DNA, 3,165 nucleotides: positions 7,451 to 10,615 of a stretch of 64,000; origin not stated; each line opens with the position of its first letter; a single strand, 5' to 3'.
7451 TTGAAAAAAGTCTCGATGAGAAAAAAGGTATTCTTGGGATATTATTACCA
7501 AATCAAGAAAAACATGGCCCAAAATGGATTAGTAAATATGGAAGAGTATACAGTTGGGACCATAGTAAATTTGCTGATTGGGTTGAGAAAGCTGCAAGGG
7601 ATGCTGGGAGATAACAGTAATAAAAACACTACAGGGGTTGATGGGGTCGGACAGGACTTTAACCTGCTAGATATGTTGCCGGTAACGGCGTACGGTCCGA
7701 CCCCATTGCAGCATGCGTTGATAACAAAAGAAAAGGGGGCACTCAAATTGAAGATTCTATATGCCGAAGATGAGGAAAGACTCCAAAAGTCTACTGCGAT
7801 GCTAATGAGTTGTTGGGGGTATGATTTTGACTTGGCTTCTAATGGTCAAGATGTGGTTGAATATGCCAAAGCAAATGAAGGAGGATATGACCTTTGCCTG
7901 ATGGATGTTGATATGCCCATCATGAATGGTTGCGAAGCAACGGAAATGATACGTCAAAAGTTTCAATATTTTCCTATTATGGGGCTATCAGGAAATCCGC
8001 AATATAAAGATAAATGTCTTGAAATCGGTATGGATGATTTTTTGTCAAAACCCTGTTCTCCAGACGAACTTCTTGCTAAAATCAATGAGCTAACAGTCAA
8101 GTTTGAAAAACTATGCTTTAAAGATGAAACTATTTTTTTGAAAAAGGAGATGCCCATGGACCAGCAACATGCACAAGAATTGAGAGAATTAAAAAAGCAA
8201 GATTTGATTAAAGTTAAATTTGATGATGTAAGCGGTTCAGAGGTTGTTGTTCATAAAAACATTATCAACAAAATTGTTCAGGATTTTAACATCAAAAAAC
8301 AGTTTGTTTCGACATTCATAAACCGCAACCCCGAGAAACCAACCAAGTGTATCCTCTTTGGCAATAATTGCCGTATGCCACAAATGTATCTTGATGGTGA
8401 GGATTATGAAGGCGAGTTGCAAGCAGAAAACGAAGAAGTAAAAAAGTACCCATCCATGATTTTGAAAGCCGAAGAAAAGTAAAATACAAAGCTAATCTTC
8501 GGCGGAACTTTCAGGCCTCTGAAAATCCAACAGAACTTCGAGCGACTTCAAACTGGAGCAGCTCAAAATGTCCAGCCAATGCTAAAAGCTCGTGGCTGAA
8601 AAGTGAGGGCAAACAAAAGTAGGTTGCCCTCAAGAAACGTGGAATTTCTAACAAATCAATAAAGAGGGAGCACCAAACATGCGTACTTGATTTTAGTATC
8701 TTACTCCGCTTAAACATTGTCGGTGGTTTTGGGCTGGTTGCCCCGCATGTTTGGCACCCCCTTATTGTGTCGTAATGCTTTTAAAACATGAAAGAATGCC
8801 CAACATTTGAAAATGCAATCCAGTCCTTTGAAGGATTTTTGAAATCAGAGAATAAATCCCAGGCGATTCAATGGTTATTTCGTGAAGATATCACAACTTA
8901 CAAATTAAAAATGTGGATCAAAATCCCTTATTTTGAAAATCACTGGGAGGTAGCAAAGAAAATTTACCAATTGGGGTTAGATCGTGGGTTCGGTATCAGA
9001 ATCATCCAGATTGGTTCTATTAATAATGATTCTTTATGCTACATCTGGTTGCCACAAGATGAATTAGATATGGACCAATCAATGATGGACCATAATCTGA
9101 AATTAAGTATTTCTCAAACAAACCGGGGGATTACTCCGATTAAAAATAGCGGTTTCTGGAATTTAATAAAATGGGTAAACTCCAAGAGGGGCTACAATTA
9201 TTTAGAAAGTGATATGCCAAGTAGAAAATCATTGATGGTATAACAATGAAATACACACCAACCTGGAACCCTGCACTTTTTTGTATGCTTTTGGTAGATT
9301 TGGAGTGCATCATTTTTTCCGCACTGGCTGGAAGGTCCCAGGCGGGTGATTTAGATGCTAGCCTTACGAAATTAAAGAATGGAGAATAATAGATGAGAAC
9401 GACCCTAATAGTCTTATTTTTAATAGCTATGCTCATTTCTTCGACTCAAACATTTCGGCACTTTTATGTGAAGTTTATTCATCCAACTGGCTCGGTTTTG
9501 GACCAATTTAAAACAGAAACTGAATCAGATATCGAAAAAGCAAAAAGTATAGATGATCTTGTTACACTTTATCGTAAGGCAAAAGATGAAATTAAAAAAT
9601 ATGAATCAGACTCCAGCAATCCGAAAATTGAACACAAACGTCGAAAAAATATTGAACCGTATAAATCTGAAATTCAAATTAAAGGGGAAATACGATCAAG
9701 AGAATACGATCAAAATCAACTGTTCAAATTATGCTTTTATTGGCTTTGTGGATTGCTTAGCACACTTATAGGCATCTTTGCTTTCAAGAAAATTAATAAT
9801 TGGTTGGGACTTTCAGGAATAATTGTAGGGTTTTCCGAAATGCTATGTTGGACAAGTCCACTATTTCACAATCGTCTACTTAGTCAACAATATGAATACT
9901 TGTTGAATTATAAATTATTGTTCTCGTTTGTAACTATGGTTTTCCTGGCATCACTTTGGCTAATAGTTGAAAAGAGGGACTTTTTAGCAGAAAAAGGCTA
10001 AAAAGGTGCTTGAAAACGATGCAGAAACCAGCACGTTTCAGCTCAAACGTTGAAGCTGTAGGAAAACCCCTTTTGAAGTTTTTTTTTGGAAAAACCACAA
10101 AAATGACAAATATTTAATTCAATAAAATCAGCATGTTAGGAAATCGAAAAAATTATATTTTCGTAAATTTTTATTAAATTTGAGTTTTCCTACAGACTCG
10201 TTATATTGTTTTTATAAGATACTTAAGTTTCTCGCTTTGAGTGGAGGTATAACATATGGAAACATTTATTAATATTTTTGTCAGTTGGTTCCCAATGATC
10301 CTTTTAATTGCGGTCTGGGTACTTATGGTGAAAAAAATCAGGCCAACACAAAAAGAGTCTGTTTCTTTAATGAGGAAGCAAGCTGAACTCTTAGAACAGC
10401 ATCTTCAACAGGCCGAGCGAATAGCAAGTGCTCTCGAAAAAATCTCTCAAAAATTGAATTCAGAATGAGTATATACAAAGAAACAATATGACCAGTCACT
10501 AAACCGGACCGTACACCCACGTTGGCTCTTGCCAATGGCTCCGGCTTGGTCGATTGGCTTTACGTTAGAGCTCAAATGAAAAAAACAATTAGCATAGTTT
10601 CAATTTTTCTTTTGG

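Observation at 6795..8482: Integron cassette with an overlapping 2-TM (SLATT-like) / TIR-like / REC-domain gene trio: candidate novel defence or abortive-infection module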

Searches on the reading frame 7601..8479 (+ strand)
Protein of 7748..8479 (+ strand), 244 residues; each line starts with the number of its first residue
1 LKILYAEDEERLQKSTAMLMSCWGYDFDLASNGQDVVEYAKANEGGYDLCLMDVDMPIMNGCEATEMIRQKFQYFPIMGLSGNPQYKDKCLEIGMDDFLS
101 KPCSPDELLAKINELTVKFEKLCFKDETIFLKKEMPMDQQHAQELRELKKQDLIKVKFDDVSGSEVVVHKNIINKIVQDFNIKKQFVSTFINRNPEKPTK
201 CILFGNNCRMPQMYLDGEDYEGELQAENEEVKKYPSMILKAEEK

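Call 6: search_protein_families(library=pfam, proteins=[window:7748-8479:+, window:7601-8479:+], max_evalue=1)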
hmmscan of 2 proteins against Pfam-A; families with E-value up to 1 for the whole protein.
window:7748-8479:+ (244 aa): 1 family
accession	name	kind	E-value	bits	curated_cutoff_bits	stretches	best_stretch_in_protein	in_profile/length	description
PF00072.30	Response_reg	-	3.9e-22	79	30.2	1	3-113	1-111/111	Response regulator receiver domain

window:7601-8479:+ (293 aa): 1 family
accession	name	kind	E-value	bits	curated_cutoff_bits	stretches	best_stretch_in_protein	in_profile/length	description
PF00072.30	Response_reg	-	6.5e-22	78.2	30.2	1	52-162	1-111/111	Response regulator receiver domain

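Call 7: search_protein_families(library=padloc, proteins=[window:7748-8479:+], max_evalue=1)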
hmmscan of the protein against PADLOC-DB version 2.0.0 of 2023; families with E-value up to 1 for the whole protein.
window:7748-8479:+ (244 aa): 2 families
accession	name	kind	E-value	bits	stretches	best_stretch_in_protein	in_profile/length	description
PDLC02903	pVip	-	0.0027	15.2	1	58-240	75-236/257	Viperins not associated with kinases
PDLC00470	JetB1|JetB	-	0.0042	14.4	1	113-181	131-201/223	DUF4194 domain; MukE-like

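Call 8: search_protein_families(library=ncbifam, proteins=[window:7748-8479:+], max_evalue=1)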
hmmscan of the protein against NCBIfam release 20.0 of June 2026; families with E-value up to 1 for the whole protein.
window:7748-8479:+ (244 aa): 91 families (the best 25 are shown)
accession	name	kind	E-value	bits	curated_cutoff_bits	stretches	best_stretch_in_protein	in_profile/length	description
TIGR01387.1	cztR_silR_copR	subfamily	4.5e-18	65.7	279.2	1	3-159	1-154/218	heavy metal response regulator transcription factor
NF033120.0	vanR_FM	exception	1.5e-16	60.7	460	1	2-125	5-127/231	vancomycin resistance response regulator transcription factor, VanR-F/VanR-M family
NF041734.1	resp_reg_RppA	equivalog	1.8e-15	56.9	250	1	1-122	1-124/229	two-component system response regulator RppA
NF008099.0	PRK10841.1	equivalog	2.5e-15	55.3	920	1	20-112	844-936/949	two-component system sensor histidine kinase RcsC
NF045944.1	ResRegRpaBCyano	equivalog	4.7e-15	55.6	330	1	6-158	3-159/229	response regulator transcription factor RpaB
NF045991.1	RespRegCtrARhodob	equivalog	1.7e-14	54.1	350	1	1-115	1-115/224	response regulator transcription factor CtrA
NF051850.1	RespRegRprY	equivalog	2e-14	53.5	370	1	1-151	5-154/234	response regulator transcription factor RprY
NF007982.1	PRK10710.1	equivalog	6.7e-14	52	380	1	2-182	9-190/235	envelope stress response regulator BaeR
NF007346.1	PRK09836.1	equivalog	7.5e-14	52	420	1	1-116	1-116/227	copper/silver response regulator transcription factor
NF008296.0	PRK11083.1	equivalog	1.5e-13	50.7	273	1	2-141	5-142/228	two-component system response regulator CreB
NF041733.1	resp_reg_CseB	equivalog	1.9e-13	50.3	350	1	2-120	2-119/228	two-component system response regulator CseB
NF012023.0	PRK15479.1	equivalog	1.1e-12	48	337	1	1-137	1-147/224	transcriptional regulator TctD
NF007928.2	PRK10643.1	equivalog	1.8e-12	47.4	330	1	1-122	1-122/216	two-component system response regulator PmrA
NF012227.0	AdeR_RR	equivalog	2.2e-12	47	340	1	29-120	40-130/239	efflux system response regulator transcription factor AdeR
NF008302.0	PRK11091.1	equivalog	2.6e-12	45.8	838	1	3-122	528-649/779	aerobic respiration two-component sensor histidine kinase ArcB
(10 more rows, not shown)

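Call 80: find_related_loci(query=window:7748-8479:+, collection=metagenome_contigs, flank=3000)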
Query window:7748-8479:+ (244 aa) in metagenome_contigs; peptide patterns used: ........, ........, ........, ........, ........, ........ (x = any residue, [..] = any of these).
86 stretches matched a pattern; 62 encode a relative of the query (tblastn E <= 1e-3); 62 distinct loci.
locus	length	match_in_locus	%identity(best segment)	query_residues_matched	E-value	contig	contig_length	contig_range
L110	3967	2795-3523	68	1-243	4e-113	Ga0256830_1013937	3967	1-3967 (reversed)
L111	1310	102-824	71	3-243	2e-114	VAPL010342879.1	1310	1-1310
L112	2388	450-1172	58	1-240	5e-94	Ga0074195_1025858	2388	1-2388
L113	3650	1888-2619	57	1-243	3e-91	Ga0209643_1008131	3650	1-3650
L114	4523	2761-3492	57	1-243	9e-91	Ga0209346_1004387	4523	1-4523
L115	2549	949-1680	57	1-243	6e-88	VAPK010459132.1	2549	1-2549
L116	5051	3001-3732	53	1-243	6e-86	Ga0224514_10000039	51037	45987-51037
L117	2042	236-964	54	1-242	4e-89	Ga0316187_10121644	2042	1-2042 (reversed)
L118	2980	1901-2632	55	1-243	3e-86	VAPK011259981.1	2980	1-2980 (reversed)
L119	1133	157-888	56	1-243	8e-91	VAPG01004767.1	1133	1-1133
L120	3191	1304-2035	54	1-243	1e-82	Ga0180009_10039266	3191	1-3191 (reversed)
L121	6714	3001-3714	52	1-239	6e-80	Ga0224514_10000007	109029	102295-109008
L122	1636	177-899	54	1-242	4e-83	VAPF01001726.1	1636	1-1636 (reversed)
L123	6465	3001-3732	51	1-243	1e-75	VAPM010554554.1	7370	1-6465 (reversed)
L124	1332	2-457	75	92-243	1e-67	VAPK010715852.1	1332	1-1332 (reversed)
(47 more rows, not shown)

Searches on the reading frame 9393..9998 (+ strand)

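Call 99: search_protein_families(library=padloc, proteins=[window:9393-9998:+], max_evalue=0.01)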
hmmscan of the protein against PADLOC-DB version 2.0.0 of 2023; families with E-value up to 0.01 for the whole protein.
window:9393-9998:+ (202 aa): 0 families

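Call 100: search_protein_families(library=pfam, proteins=[window:9393-9998:+], max_evalue=1)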
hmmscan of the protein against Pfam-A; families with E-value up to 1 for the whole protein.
window:9393-9998:+ (202 aa): 3 families
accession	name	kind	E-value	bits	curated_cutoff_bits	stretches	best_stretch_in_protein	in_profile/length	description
PF01694.28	Rhomboid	-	0.023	15.3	22.6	1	113-193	44-117/143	Rhomboid domain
PF08397.16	IMD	-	0.034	14.1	26.2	1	33-94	83-143/219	IRSp53/MIM homology domain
PF03134.24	TB2_DP1_HVA22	-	0.2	12.1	27.2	0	102-138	11-44/77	TB2/DP1, HVA22 family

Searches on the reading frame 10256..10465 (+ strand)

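Call 99: search_protein_families(library=padloc, proteins=[window:10256-10465:+], max_evalue=0.01)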
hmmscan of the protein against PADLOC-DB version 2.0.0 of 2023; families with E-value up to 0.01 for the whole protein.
window:10256-10465:+ (70 aa): 0 families

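Call 100: search_protein_families(library=pfam, proteins=[window:10256-10465:+], max_evalue=1)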
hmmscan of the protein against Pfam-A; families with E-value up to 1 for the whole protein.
window:10256-10465:+ (70 aa): 7 families
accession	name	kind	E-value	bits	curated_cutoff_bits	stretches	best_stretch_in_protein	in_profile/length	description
PF25589.1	DUF7935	-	0.0029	17.6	27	1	3-65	2-67/171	Family of unknown function (DUF7935)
PF14584.11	DUF4446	-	0.03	14.8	27.4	1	12-67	8-64/150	Protein of unknown function (DUF4446)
PF11728.13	ArAE_1_C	-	0.03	14.8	22.4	1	27-69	73-115/166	Putative aromatic acid exporter C-terminal domain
PF22373.2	MG491_central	-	0.053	14.2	27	1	32-65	44-77/132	Organelle protein MG491, central domain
PF10322.15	7TM_GPCR_Sru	-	0.053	13.3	26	1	3-41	196-234/305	Serpentine type 7TM GPCR chemoreceptor Sru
PF06667.17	PspB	-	0.1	13.1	25.6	1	14-65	13-62/73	Phage shock protein B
PF11014.13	DUF2852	-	0.12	12.9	22.5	1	5-52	14-61/116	Protein of unknown function (DUF2852)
